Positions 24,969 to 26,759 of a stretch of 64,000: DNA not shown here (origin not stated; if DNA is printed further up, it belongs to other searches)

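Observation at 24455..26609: SNF2-family helicase plus two small unknown genes at the distal end of the late/lysis operon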

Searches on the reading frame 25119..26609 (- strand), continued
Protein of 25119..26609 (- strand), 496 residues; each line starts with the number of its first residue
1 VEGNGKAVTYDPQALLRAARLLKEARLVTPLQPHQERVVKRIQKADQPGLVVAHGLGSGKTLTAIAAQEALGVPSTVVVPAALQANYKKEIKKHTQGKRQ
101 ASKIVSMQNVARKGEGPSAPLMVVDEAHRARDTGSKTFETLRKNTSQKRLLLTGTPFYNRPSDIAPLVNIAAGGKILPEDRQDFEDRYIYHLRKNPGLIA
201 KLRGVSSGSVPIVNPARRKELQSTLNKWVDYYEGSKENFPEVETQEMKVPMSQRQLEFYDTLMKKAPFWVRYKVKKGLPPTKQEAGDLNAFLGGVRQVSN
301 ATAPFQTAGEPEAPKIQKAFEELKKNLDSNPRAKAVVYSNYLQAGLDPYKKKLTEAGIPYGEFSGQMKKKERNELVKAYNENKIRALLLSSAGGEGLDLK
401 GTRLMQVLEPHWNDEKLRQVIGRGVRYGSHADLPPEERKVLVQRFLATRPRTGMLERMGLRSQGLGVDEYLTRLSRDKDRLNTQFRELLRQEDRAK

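Call 32: search_solved_structures(query=A1, max_evalue=0.00001)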
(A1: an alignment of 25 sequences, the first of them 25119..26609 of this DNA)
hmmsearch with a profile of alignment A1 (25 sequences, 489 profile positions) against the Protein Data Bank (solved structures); distinct sequences matched with E-value up to 0.00001: 67 (the best 60 are shown).
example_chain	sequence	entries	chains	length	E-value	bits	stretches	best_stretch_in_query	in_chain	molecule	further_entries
1z3i_X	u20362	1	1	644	4.1e-21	78.3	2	34-181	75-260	similar to RAD54-like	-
1z63_A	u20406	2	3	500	1.7e-19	73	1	12-419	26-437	Helicase of the snf2/rad54 family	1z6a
6vzg_K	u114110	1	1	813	1.8e-17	66.3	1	44-422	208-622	Nuclear protein STH1/NPS1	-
6gej_M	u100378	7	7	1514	1.8e-17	66.3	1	43-259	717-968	Helicase SWR1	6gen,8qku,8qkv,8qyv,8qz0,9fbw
6vz4_K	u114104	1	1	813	1.9e-17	66.2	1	44-422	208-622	Nuclear protein STH1/NPS1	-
9b1d_A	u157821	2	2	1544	2e-17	66.2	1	43-259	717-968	Helicase SWR1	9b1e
5hzr_A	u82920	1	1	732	4.9e-16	61.6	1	46-422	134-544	SNF2-family ATP dependent chromatin remodeling factor like protein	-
6rfl_Y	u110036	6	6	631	7.5e-16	61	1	327-440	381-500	Nucleoside triphosphate phosphohydrolase-I | Nucleoside triphosphatase I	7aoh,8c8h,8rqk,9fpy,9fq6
6iro_L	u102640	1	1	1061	8e-16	60.9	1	18-421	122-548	ISWI chromatin-remodeling complex ATPase ISW1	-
3mwy_W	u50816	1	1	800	8.3e-16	60.8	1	110-196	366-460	Chromo domain-containing protein 1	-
6jyl_K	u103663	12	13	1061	8.7e-16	60.8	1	18-420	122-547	ISWI chromatin-remodeling complex ATPase ISW1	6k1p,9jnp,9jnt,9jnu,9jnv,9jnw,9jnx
7x3t_V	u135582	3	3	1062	8.7e-16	60.7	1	18-420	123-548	ISWI chromatin-remodeling complex ATPase ISW1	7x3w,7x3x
9n6h_K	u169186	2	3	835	9.7e-16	60.6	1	110-196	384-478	Chromo domain-containing protein 1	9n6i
6ftx_W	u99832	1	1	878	1.1e-15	60.4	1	111-211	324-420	Chromatin-remodeling ATPase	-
9lj2_K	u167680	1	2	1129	1.1e-15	60.4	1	18-421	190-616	ISWI chromatin-remodeling complex ATPase ISW1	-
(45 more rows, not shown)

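Call 42: find_related_loci(query=L030:537-6851:+, collection=viral_contigs, flank=1000)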
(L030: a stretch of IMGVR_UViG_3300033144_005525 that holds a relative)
Query L030:537-6851:+ (2104 aa) in viral_contigs; peptide patterns used: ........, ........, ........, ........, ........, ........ (x = any residue, [..] = any of these).
11 stretches matched a pattern; 5 encode a relative of the query (tblastn E <= 1e-3); 3 distinct loci.
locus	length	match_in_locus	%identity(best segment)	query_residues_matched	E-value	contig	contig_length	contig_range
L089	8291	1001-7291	71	1-2104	0e+0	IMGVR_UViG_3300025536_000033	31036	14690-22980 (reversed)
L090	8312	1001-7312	100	1-2104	0e+0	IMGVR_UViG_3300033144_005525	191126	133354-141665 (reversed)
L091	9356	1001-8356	71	1-2104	0e+0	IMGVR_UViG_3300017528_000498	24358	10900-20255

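Call 45: find_related_loci(query=A3, collection=viral_contigs, flank=1000)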
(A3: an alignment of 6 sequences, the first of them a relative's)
Query A3 (2104 aa) in viral_contigs; peptide patterns used: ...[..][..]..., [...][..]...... (x = any residue, [..] = any of these).
231 stretches matched a pattern; 158 encode a relative of the query (tblastn E <= 1e-3); the best 80 are kept; 80 distinct loci.
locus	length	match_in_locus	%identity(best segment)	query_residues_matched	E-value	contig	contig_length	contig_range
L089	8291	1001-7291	71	1-2104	0e+0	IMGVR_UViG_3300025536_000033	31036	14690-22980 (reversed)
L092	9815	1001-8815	62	8-2104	0e+0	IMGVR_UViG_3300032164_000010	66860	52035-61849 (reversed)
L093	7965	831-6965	45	3-2097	0e+0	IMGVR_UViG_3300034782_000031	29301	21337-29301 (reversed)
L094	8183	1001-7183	45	4-2098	0e+0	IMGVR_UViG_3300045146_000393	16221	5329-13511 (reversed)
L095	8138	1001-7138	45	3-2096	0e+0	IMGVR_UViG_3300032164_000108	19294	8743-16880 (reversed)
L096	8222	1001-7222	43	4-2095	0e+0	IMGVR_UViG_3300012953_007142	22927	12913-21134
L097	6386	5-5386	46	264-2097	0e+0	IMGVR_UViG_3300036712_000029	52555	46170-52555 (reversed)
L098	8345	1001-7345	42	4-2094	0e+0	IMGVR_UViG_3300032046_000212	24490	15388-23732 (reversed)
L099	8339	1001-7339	42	4-2094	0e+0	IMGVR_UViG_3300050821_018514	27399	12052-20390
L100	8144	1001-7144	44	3-2098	0e+0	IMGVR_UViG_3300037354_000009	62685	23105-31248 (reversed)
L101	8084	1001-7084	43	1-2096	0e+0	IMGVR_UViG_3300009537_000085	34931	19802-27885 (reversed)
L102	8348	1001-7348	41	4-2103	0e+0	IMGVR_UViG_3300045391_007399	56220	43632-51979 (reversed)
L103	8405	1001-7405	40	4-2094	0e+0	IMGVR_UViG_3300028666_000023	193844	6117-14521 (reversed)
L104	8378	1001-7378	40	9-2094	0e+0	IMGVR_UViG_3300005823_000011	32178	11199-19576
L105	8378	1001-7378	40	9-2094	0e+0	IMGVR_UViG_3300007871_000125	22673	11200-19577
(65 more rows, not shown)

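Call 89: search_protein_families(library=padloc, proteins=[window:25119-26609:-], max_evalue=0.01)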
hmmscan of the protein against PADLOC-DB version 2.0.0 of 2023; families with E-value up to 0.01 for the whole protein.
window:25119-26609:- (496 aa): 37 families (the best 25 are shown)
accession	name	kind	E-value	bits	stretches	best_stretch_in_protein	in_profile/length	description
PDLC02851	DpdE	-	3.7e-13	46.2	2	122-186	718-780/1055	DpdE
PDLC02623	DrmD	-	1e-11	41.4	1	315-431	512-627/1040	DrmD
PDLC02707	PbeA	-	2.9e-11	40.7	2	315-392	508-582/672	PbeA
PDLC02619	DrmD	-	3.1e-11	40.1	2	363-432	470-538/872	DrmD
PDLC02842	DpdE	-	4.7e-11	39.1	2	334-429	1024-1117/1176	DpdE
PDLC00631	ZorD1|ZorD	-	1.2e-09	34.5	1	121-266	577-707/1071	"SWI2/SNF2 helicase, Mrr-like nuclease"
PDLC02500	BrxHI|BrxHII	-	9.8e-09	32.3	1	328-430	476-576/933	BrxHI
PDLC00633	ZorD1|ZorD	-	1.4e-08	31.3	2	30-96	443-516/908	"SWI2/SNF2 helicase, Mrr-like nuclease"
PDLC02704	PbeA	-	2.9e-08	30.7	1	31-71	255-294/682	PbeA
PDLC02849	DpdE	-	8.1e-08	28.9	1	333-429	703-799/857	DpdE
PDLC02843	DpdE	-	1e-07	28.2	1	33-188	161-329/1091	DpdE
PDLC02504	BrxHI|BrxHII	-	1.8e-07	27.5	1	315-431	467-585/971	BrxHII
PDLC00629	ZorD1|ZorD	-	2.1e-07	27.2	1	25-97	477-562/1012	"SWI2/SNF2 helicase, Mrr-like nuclease"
PDLC00634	ZorD1|ZorD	-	2.3e-07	26.9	1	26-97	490-572/1208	"SWI2/SNF2 helicase, Mrr-like nuclease"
PDLC02621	DrmD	-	7.8e-07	25.7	1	360-431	551-627/1040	DrmD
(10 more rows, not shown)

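Call 90: search_protein_families(library=ncbifam, proteins=[window:25119-26609:-], max_evalue=0.01)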
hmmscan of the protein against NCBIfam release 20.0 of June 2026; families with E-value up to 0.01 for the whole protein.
window:25119-26609:- (496 aa): 12 families
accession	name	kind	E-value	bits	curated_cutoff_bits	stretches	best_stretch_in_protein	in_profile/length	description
NF058637.1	helic_SCO1167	equivalog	3.7e-15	55.1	1200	1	23-429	462-876/932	SCO1167/SCO6262 family helicase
NF053675.1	pilus_reg_Snf2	equivalog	5.1e-12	44.7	1100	1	295-430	843-975/1029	pilus expression-regulating Snf2 family helicase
NF041062.1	DpdE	equivalog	6.3e-11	41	500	1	31-163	154-304/1048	protein DpdE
NF038317.1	DISARM_DrmD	equivalog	2.2e-10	39.5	610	1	314-431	485-612/1021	DISARM system SNF2-like helicase DrmD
NF038318.1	DISARM_DrmD_b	equivalog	1e-09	37.2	950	1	365-432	469-535/868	DISARM system SNF2-like helicase DrmD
NF010337.0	PRK13766.1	equivalog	1e-08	33.8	610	1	310-425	344-466/781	Hef nuclease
NF042964.1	phospholipD_antiphage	equivalog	9.1e-08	30.9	1100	1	364-431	726-793/895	phospholipase D-like domain-containing anti-phage protein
NF053632.1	heli_RadD_YejH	equivalog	1.2e-05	23.8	720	0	364-427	279-342/573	DNA repair helicase RadD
TIGR04095.1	dnd_restrict_1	equivalog_domain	1.3e-05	24.4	600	0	356-424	312-380/451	DNA phosphorothioation system restriction enzyme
NF045503.1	repair_heli_XPB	equivalog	0.0025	16.4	610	0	362-400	442-480/548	DNA repair helicase XPB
NF002340.1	PRK01297.1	equivalog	0.0036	16.1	564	1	323-430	240-346/372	ATP-dependent RNA helicase RhlB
NF008394.0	PRK11192.1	equivalog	0.0078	15.1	507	0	321-428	236-342/441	ATP-dependent RNA helicase SrmB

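Call 97: search_dna_similar(query=L030:537-6851:+, collection=phages, mode=protein, max_evalue=1e-10, max_rows=40)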
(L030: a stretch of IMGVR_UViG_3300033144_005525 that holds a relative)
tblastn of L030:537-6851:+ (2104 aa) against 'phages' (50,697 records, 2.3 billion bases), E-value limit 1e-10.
Records with a match: 44; places in all: 45; records where one place covers at least 80% of the query: 3.
Best place of each record, by identity: <60% 44.
By first word of the organism name: Rhizobium 10; Listeria 7; Vibrio 6; Salmonella 5; Acinetobacter 3; Escherichia 3; Enterococcus 2; Staphylococcus 2; Bacteriophage 2; Yersinia 2; and 2 more.
By host as written in the record: - 9; Listeria monocytogenes 7; Staphylococcus aureus 2; Homo sapiens 2; Rhizobium sp. N941 2; Rhizobium phaseoli INC1-2 2; Salmonella enterica subsp. enterica serovar Kentucky 2; Salmonella enterica subsp. enterica serovar Typhimurium ATCC 14028 1; and 17 more.
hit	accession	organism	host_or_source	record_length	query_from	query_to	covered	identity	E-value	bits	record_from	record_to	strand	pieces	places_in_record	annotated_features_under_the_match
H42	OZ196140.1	Vibrio phage D181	Seawater and oysters mix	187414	1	2097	96%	29.7%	2e-129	809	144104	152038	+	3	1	hypothetical protein (x8) | homing endonuclease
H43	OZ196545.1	Vibrio phage D148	Seawater and oysters mix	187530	1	2097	96%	29.7%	2e-129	809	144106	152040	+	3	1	hypothetical protein (x7) | homing endonuclease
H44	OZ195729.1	Vibrio phage D69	Seawater and oysters mix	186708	1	2097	96%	29.7%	0e+0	804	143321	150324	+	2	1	hypothetical protein (x4)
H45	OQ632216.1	Salmonella phage Arash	Salmonella enterica subsp. enterica ...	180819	1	1494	71%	32.4%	0e+0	650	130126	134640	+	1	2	DNA-directed RNA polymerase subunit beta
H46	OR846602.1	Enterococcus phage Efs 1-1-1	Enterococcus faecalis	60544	284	2080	75%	30.2%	5e-61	626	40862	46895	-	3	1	record has no annotation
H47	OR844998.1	Staphylococcus phage SA 1306 Kay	Staphylococcus aureus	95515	284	2061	79%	27.9%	2e-90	572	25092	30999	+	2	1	record has no annotation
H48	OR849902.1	Staphylococcus phage SA 1298 Kay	Staphylococcus aureus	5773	284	2013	77%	28.0%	9e-87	558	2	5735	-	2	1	record has no annotation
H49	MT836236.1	Bacteriophage sp.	human fecal samples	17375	490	1856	54%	30.2%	3e-67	495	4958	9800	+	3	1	record has no annotation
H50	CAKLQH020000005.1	Acinetobacter phage MD-2021a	not known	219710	244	1856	57%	28.1%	2e-78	438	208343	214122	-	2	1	rpoB: DNA-directed RNA polymerase subunit beta | rpoC: DNA-directed RNA polymerase subunit beta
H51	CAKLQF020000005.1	Acinetobacter phage MD-2021a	not known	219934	244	1856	57%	28.1%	2e-78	438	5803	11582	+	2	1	rpoB: DNA-directed RNA polymerase subunit beta | rpoC: DNA-directed RNA polymerase subunit beta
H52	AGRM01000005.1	Salmonella enterica subsp. houtenae str. ATCC BAA-1581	Homo sapiens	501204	253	1855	52%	29.5%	3e-42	437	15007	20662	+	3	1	DNA-directed RNA polymerase, beta' subunit | DNA-directed RNA polymerase, beta subunit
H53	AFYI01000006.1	Salmonella enterica subsp. enterica serovar Infantis str. ...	Homo sapiens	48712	253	1855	52%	29.5%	3e-42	437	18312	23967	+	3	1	DNA-directed RNA polymerase, beta' subunit | DNA-directed RNA polymerase, beta subunit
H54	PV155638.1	Cobetia phage Carin-5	Cobetia marina DSMZ 4741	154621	499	1856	54%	24.8%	1e-42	302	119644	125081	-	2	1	DNA-directed RNA polymerase subunit beta (x2)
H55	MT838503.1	Bacteriophage sp.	human fecal samples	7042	1143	2086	39%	31.3%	1e-41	346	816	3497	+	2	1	record has no annotation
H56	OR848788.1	Listeria phage LM 4-14-1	Listeria monocytogenes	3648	599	1469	36%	33.5%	4e-46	361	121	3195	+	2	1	record has no annotation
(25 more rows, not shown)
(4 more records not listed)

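Call 109: get_annotated_region(hit=H44, flank=20000)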
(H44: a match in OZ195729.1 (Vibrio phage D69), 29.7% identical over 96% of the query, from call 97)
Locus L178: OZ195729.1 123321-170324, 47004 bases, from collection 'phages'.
description: Vibrio phage D69 genome assembly, chromosome: VPD69_1.
organism: Vibrio phage D69 (NCBI taxid 3105312)
taxonomy: Viruses
host: -; source: Seawater and oysters mix; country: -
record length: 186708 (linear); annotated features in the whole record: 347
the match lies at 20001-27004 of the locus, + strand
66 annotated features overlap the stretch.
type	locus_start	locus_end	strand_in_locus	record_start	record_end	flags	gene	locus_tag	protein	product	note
CDS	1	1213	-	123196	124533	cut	-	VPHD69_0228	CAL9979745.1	ATP-dependent DNA ligase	-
CDS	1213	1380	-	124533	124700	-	-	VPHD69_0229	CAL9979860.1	hypothetical protein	-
CDS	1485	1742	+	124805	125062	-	-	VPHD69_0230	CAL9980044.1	hypothetical protein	-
CDS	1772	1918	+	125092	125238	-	-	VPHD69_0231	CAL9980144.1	hypothetical protein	-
CDS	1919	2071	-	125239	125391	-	-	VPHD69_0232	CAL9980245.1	hypothetical protein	-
CDS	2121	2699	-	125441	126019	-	-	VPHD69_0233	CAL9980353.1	exonuclease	-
CDS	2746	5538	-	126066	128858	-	-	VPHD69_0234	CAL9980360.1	hypothetical protein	-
CDS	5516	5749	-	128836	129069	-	-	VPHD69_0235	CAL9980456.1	hypothetical protein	-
CDS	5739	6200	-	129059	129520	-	-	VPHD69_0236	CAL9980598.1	Rnase H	-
CDS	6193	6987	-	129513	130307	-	-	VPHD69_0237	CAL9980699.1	hypothetical protein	-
CDS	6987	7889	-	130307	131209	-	-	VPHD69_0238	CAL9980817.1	hypothetical protein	-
CDS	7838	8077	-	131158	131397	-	-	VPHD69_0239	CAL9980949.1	hypothetical protein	-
CDS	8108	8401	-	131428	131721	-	-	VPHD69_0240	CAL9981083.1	HNH endonuclease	-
CDS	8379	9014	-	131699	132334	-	-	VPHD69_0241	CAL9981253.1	Gp2.5-like ssDNA binding protein and ssDNA anneal ing protein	-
CDS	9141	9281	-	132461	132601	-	-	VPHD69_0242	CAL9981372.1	hypothetical protein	-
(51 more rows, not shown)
